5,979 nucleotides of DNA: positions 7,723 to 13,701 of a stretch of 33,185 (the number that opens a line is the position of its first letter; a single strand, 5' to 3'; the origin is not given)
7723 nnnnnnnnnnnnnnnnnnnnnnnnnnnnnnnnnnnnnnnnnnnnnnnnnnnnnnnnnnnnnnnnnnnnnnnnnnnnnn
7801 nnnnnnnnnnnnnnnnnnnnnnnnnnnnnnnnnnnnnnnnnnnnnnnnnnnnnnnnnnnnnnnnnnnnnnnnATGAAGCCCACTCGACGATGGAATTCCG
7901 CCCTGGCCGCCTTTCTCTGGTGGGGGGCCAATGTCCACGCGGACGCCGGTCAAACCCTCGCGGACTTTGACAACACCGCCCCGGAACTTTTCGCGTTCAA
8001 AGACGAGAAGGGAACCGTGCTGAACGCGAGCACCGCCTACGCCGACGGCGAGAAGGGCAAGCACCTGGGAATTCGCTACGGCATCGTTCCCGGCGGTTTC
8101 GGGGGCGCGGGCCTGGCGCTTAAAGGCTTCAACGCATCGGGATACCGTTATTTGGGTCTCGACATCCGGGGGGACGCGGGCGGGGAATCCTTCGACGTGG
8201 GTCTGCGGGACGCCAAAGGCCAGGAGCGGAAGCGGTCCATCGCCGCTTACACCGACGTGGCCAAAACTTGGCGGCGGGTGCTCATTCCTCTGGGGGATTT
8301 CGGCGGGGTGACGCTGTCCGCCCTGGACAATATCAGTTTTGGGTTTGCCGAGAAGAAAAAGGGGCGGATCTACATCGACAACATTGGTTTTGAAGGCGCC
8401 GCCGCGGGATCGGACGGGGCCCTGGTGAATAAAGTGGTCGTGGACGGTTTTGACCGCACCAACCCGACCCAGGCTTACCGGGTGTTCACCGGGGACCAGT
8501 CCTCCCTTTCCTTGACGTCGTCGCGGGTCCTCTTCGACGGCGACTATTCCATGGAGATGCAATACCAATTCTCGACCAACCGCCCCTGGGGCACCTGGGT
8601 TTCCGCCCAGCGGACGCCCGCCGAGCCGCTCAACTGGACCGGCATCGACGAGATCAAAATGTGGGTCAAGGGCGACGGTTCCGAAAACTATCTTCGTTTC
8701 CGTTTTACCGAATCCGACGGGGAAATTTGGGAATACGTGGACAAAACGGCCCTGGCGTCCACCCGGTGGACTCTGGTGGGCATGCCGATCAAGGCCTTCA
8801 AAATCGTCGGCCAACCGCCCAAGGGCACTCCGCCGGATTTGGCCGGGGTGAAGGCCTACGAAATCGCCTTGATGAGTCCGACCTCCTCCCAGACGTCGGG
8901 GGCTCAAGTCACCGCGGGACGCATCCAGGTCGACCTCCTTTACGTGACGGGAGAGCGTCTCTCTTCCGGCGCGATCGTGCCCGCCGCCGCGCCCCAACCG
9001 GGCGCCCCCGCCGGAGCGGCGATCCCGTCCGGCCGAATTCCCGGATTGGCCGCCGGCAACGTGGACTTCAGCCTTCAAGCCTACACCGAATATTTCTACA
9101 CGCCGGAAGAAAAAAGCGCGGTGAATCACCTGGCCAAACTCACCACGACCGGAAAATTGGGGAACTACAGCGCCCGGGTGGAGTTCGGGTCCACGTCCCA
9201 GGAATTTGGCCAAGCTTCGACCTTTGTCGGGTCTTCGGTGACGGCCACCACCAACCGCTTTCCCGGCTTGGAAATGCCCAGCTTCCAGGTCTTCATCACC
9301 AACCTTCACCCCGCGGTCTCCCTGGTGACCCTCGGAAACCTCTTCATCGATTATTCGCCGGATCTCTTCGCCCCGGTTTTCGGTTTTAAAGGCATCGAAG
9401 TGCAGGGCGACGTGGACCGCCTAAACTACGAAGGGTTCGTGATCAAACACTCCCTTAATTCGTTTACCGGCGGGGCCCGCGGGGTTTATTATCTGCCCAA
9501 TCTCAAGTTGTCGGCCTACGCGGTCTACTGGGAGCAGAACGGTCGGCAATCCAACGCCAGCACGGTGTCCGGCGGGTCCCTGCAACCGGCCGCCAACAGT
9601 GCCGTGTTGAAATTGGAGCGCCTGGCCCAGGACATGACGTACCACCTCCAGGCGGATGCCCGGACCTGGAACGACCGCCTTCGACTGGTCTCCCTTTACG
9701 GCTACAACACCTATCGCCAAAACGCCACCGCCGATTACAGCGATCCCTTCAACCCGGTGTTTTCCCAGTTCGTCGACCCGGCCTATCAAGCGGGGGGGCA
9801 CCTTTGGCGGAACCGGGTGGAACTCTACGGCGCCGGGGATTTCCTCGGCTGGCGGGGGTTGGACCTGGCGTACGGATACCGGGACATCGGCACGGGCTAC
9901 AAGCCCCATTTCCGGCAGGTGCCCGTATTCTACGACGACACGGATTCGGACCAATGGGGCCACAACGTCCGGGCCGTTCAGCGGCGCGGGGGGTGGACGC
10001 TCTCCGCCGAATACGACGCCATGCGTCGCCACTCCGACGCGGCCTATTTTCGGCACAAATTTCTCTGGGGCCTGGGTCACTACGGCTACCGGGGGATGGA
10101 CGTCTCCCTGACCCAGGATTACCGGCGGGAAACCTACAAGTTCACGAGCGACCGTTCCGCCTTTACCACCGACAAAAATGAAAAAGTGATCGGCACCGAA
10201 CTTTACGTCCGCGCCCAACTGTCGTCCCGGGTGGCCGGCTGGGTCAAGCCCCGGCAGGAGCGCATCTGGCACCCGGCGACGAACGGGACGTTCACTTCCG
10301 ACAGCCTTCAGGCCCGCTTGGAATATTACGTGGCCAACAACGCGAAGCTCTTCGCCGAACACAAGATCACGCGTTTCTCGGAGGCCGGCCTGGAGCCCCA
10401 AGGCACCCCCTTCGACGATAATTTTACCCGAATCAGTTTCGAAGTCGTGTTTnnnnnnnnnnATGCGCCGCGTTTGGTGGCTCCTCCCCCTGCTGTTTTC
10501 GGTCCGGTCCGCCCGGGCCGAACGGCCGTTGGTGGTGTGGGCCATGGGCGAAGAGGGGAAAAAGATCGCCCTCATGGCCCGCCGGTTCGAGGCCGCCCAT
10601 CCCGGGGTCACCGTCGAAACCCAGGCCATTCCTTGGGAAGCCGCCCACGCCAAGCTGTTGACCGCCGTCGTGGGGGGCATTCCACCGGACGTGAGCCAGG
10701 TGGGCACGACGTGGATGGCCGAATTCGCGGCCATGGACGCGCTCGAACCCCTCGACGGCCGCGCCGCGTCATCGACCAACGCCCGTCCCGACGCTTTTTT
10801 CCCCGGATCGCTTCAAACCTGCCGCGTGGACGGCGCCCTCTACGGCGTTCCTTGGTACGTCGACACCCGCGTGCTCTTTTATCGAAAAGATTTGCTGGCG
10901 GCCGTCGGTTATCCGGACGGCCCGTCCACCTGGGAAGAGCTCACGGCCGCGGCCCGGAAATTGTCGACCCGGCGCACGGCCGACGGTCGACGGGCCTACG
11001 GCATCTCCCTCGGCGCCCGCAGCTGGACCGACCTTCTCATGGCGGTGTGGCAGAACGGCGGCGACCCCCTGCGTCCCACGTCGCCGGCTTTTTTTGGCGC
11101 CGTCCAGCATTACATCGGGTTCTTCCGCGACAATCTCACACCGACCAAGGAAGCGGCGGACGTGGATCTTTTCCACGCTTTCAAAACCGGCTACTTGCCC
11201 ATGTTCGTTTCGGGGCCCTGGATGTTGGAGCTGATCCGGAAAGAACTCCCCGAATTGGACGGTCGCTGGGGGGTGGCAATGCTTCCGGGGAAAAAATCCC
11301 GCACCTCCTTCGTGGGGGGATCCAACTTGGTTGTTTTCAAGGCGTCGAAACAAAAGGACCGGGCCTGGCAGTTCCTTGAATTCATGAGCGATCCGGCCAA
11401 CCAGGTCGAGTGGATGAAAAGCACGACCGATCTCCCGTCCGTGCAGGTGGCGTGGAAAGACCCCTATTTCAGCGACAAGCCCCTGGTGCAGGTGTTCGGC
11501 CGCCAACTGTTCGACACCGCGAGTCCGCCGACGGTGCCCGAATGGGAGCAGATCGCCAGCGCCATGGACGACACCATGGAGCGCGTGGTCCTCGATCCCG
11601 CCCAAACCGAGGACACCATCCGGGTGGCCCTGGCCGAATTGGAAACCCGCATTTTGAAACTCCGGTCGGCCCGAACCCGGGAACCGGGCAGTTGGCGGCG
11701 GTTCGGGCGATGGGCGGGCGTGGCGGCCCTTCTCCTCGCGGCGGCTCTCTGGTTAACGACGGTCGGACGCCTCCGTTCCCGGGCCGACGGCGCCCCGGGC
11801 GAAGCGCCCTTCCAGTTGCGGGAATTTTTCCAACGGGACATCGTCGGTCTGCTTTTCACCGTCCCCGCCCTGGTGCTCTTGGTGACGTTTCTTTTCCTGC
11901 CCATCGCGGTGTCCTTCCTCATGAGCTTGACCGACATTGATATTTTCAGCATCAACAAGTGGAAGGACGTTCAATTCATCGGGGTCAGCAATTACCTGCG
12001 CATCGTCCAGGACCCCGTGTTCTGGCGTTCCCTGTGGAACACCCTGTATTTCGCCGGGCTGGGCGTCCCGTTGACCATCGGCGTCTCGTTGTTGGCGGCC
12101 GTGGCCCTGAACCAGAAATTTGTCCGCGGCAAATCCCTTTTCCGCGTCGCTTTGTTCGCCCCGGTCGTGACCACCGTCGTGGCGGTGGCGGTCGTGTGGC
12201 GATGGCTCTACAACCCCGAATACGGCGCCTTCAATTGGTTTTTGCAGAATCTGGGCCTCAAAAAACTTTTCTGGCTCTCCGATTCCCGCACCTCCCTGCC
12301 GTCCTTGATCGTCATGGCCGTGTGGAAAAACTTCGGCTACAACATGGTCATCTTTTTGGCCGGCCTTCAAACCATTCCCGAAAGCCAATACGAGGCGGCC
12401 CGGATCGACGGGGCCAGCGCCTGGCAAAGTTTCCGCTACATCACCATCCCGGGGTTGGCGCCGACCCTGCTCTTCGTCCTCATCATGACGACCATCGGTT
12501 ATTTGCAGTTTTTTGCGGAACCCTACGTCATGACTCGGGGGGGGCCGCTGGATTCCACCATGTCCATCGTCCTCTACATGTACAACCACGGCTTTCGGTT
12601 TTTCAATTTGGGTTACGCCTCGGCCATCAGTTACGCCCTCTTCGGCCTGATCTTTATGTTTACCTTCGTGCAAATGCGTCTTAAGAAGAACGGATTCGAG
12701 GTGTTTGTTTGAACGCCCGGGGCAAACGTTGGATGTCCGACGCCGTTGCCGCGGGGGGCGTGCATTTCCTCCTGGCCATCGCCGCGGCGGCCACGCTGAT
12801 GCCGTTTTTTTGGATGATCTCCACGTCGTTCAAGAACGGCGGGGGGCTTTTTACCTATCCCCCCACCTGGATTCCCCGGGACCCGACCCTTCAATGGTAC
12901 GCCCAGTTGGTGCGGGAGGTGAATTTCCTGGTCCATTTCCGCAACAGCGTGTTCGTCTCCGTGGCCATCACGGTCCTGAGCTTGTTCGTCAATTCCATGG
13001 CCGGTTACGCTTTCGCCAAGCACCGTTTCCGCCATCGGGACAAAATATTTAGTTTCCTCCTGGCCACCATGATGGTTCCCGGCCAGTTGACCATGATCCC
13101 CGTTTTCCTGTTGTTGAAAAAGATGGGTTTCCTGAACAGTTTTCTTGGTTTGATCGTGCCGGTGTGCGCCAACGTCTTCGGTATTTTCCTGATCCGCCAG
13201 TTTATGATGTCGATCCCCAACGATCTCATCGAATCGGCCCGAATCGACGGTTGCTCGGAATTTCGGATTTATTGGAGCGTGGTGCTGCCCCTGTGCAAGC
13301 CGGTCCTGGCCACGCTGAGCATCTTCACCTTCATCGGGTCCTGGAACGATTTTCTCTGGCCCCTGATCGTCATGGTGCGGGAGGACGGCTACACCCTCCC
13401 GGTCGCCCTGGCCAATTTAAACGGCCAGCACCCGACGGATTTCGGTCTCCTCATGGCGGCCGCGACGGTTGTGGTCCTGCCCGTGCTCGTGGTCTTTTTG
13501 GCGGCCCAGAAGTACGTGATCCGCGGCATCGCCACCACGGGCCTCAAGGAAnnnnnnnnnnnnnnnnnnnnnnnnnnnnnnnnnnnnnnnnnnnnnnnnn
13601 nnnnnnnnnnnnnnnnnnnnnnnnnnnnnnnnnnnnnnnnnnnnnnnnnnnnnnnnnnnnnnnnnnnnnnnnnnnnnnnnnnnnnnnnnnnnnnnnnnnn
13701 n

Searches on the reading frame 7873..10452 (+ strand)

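Call 7: search_protein_families(library=pfam, proteins=[window:7873-10452:+], max_evalue=0.001)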
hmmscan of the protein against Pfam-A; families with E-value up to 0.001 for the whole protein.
window:7873-10452:+ (860 aa): 3 families
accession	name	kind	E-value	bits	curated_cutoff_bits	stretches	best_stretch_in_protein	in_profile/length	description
PF03425.19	CBM_11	-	4.1e-13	50.2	27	1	189-318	14-146/182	Carbohydrate binding domain (family 11)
PF21582.3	CBM30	-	4e-08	33.8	27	1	93-147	77-138/170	Carbohydrate binding domain 30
PF08547.18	CIA30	-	9.9e-07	29.4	24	0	210-328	26-140/157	Complex I intermediate-associated protein 30 (CIA30)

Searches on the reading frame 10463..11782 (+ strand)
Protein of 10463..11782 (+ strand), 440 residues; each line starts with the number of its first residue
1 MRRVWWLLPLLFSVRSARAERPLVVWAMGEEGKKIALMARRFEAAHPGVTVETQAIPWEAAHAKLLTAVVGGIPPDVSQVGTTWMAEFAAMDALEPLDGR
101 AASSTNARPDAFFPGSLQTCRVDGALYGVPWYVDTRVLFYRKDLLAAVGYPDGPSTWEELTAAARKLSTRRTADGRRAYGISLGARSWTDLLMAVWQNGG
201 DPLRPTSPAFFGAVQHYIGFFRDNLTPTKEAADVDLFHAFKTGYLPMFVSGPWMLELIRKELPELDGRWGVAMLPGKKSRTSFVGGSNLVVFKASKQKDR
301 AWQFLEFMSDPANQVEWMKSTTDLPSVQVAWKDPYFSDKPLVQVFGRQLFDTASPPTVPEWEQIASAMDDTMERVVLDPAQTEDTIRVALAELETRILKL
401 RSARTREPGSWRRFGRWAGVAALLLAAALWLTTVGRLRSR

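Call 84: search_solved_structures(query=window:10463-11782:+, max_evalue=0.001)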
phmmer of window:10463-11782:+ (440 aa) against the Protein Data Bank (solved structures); distinct sequences matched with E-value up to 0.001: 519 (the best 60 are shown).
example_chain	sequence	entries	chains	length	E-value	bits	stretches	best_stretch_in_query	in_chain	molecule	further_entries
5ysb_A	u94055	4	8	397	1.2e-83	284.5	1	21-386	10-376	Lin1841 protein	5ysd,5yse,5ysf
3uor_A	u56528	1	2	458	2e-71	244.2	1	20-400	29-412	ABC transporter sugar binding protein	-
7x0i_A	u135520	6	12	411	3.2e-43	151.3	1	35-365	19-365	CbpB | CpbB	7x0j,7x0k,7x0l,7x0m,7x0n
7c63_A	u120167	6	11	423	1e-36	129.8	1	23-361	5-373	Sugar ABC transporter, periplasmic sugar-binding protein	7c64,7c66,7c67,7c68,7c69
7c71_A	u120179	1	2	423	4.2e-36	127.8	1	23-361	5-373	Sugar ABC transporter, periplasmic sugar-binding protein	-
7c6x_A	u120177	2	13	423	5.4e-35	124.1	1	23-361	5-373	Sugar ABC transporter, periplasmic sugar-binding protein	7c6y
7c6z_A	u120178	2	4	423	5.7e-35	124.1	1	23-361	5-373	Sugar ABC transporter, periplasmic sugar-binding protein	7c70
7c6f_A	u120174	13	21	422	1.5e-34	122.7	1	23-361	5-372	Sugar ABC transporter, periplasmic sugar-binding protein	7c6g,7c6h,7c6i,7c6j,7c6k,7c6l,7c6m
9xf5_A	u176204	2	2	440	1.6e-30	109.4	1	41-394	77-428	ABC transporter substrate-binding protein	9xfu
5ci5_A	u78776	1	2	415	5.5e-30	107.6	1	38-392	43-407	Extracellular solute-binding protein family 1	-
3k01_A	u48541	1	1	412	8.2e-30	107.1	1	24-362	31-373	Acarbose/maltose binding protein GacH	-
3jzj_A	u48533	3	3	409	9.3e-30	106.9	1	24-362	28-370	Acarbose/maltose binding protein GacH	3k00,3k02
6dtq_A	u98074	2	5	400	1.1e-27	100.1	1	28-393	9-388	maltose-binding protein MalE3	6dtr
4qrz_A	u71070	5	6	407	1e-25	93.6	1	22-375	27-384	ABC-TYPE SUGAR TRANSPORTER | ABC transporter, substrate binding protein (Sugar)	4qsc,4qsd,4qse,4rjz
1eu8_A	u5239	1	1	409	6.3e-25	91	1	39-376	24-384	TREHALOSE/MALTOSE BINDING PROTEIN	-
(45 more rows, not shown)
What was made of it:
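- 10463..12712 (+): Solute-binding protein fused to an ABC permease. The binding part is a close homologue of the sophoro-oligosaccharide binder Lin1841. PDB 5ysb Lin1841 at E 1.2e-83 (call 84).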

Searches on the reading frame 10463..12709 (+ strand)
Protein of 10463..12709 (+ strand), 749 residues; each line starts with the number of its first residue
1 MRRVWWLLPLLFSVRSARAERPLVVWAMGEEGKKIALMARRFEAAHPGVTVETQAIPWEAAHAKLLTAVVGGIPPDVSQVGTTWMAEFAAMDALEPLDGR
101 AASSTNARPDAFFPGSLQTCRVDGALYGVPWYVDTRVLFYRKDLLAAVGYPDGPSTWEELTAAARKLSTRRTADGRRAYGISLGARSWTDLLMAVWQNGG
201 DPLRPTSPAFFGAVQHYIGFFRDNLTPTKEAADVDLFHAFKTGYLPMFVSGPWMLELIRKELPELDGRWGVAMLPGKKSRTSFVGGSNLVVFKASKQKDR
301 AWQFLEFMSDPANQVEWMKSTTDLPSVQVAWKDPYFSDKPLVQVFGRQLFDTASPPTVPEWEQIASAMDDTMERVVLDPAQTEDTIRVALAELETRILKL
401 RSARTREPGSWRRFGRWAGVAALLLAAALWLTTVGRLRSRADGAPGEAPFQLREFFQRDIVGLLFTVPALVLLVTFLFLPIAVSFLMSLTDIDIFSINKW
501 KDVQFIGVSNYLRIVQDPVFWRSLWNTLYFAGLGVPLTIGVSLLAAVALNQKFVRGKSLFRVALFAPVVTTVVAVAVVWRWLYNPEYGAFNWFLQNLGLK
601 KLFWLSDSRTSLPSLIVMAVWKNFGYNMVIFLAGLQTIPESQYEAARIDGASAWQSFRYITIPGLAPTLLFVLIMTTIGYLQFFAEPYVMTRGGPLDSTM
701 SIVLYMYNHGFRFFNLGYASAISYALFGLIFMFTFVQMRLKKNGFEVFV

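Call 7: search_protein_families(library=pfam, proteins=[window:10463-12709:+], max_evalue=0.001)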
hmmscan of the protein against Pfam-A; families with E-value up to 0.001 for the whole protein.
window:10463-12709:+ (749 aa): 3 families
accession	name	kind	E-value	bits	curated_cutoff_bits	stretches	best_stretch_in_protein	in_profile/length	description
PF01547.30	SBP_bac_1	-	6.6e-47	161.4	26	1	36-314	11-306/307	Bacterial extracellular solute-binding protein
PF13416.11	SBP_bac_8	-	1.1e-40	140.7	27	1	38-341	2-276/279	Bacterial extracellular solute-binding protein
PF00528.27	BPD_transp_1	-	9.2e-14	52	26.4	1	541-733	4-173/184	Binding-protein-dependent transport system inner membrane component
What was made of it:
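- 10463..12712 (+): Pfam SBP_bac_1 plus BPD_transp_1 (call 7).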

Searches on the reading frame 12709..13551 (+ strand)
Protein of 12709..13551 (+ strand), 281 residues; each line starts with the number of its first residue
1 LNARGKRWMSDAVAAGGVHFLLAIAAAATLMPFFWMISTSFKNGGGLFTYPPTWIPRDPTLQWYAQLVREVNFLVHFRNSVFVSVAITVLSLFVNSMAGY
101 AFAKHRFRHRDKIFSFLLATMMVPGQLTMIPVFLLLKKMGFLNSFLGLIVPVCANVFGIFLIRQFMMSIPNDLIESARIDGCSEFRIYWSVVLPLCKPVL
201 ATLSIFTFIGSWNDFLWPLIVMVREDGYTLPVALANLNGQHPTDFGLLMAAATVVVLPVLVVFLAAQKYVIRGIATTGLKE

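Call 7: search_protein_families(library=pfam, proteins=[window:12709-13551:+], max_evalue=0.001)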
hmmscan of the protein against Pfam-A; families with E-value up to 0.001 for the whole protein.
window:12709-13551:+ (281 aa): 1 family
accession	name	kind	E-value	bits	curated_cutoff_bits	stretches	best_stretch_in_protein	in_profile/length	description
PF00528.27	BPD_transp_1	-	2.1e-23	83.5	26.4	1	97-274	3-182/184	Binding-protein-dependent transport system inner membrane component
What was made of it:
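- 12709..13554 (+): Second ABC permease. Pfam BPD_transp_1 (call 7).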
